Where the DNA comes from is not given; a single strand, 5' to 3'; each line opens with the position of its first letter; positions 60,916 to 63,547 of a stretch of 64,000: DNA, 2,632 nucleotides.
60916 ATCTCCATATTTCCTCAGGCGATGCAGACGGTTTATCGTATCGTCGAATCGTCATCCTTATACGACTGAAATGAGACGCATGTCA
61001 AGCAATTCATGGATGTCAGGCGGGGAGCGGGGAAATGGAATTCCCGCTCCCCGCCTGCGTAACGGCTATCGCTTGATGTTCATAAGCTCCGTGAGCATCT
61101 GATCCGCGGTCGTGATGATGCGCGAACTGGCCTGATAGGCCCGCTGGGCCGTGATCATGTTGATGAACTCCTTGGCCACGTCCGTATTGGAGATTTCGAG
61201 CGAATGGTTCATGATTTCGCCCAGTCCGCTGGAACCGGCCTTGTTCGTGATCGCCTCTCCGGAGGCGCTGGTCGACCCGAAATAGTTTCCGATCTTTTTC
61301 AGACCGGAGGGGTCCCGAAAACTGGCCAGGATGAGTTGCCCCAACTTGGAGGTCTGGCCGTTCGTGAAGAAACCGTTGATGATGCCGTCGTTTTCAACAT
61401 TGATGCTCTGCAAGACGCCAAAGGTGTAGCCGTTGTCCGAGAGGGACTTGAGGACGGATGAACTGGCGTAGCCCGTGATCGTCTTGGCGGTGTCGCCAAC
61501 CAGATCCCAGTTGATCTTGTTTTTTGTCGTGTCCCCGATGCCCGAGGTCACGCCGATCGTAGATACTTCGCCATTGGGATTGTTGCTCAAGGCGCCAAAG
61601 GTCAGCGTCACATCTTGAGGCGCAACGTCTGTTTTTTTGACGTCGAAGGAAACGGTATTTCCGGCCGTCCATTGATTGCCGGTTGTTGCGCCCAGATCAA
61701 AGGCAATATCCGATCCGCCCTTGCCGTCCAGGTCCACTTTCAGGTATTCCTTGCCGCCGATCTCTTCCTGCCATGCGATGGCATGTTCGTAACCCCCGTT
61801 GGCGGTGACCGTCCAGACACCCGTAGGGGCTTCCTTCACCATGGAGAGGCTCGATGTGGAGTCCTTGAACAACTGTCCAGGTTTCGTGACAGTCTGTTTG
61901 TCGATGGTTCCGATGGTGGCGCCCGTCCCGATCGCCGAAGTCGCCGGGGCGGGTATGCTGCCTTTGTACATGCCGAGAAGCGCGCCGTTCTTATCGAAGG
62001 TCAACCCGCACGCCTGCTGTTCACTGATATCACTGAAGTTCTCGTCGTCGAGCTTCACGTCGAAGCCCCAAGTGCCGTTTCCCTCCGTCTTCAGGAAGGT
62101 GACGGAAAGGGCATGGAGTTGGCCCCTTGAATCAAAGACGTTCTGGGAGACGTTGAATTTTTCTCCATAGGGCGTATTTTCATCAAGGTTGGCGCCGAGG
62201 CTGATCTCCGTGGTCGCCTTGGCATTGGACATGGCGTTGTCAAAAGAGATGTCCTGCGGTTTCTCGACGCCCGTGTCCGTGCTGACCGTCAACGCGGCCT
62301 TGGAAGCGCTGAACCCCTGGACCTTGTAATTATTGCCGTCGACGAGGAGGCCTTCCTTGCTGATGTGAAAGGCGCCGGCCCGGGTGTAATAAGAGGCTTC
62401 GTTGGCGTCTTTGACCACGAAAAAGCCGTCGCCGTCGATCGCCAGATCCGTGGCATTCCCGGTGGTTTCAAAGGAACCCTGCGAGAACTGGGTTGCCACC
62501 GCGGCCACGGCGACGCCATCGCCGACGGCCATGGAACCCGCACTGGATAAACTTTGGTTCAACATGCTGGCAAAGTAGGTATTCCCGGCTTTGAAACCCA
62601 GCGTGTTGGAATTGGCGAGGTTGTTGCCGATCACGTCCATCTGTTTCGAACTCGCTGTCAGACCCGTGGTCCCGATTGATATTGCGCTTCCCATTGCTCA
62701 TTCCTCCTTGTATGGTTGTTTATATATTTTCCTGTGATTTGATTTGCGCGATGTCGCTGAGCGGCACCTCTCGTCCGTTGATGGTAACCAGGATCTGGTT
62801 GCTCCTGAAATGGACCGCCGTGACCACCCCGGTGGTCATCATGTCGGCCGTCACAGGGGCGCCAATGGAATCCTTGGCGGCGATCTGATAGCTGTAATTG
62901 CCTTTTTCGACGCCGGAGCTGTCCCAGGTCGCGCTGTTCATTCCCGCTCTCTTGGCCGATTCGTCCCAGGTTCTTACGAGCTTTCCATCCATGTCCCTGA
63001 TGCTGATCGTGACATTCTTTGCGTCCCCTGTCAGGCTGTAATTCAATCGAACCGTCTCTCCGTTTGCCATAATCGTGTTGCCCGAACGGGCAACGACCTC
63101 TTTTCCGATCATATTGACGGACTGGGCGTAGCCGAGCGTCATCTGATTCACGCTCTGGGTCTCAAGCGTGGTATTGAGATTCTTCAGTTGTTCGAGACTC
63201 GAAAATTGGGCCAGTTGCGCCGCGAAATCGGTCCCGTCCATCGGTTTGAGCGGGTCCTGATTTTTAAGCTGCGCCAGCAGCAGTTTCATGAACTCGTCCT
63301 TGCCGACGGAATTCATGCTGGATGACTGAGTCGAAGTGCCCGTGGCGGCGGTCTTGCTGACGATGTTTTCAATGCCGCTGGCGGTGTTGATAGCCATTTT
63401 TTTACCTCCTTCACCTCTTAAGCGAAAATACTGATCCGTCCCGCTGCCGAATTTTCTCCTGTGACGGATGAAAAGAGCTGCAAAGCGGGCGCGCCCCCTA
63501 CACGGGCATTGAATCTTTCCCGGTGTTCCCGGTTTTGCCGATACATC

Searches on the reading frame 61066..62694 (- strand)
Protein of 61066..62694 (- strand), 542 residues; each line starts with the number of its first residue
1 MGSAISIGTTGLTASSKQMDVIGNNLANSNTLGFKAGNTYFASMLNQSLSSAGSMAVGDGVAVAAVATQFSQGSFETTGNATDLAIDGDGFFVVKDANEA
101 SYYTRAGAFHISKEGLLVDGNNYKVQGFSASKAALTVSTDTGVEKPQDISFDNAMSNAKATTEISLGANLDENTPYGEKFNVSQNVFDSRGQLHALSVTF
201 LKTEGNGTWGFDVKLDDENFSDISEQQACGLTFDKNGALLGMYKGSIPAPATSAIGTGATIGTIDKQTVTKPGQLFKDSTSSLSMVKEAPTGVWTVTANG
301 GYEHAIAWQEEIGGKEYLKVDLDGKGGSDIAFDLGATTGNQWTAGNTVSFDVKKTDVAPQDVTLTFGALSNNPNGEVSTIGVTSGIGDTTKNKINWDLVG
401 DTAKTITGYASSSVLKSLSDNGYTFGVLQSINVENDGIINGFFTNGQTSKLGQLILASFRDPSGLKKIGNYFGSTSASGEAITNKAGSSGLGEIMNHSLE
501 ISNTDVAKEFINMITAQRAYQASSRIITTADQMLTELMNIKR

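Call 84: search_protein_families(library=pfam, proteins=[window:61066-62694:-], max_evalue=0.00001)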
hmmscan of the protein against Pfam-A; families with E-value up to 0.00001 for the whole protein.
window:61066-62694:- (542 aa): 4 families
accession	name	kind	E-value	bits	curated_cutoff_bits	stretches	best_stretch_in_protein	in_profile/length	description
PF06429.18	Flg_bbr_C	-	2.3e-15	56.3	23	1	498-539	4-45/46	Flagellar basal body rod FlgEFG protein C-terminal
PF22692.1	LlgE_F_G_D1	-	2.5e-14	53.6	27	1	85-148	1-44/64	Flagellar hook protein FlgE/F/G D1 domain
PF07559.19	FlgE_D2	-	1.8e-11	45.1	22.7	1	169-267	11-116/142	Flagellar basal body protein FlaE D2 domain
PF00460.25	Flg_bb_rod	-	1.9e-08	34.6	20.7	1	7-35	3-31/31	Flagella basal body rod protein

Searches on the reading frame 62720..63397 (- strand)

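Call 84: search_protein_families(library=pfam, proteins=[window:62720-63397:-], max_evalue=0.00001)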
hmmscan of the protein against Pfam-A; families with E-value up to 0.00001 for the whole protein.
window:62720-63397:- (225 aa): 3 families
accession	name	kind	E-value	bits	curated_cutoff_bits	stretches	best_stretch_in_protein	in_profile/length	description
PF03963.19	FlgD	-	3.1e-24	85.4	27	1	16-79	11-74/75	Flagellar hook capping protein - N-terminal region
PF13860.13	FlgD_ig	-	6.3e-12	45.7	27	1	106-176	1-77/79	FlgD Ig-like domain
PF13861.12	FLgD_tudor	-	2.8e-10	40.7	26.9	1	92-216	5-57/58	FlgD Tudor-like domain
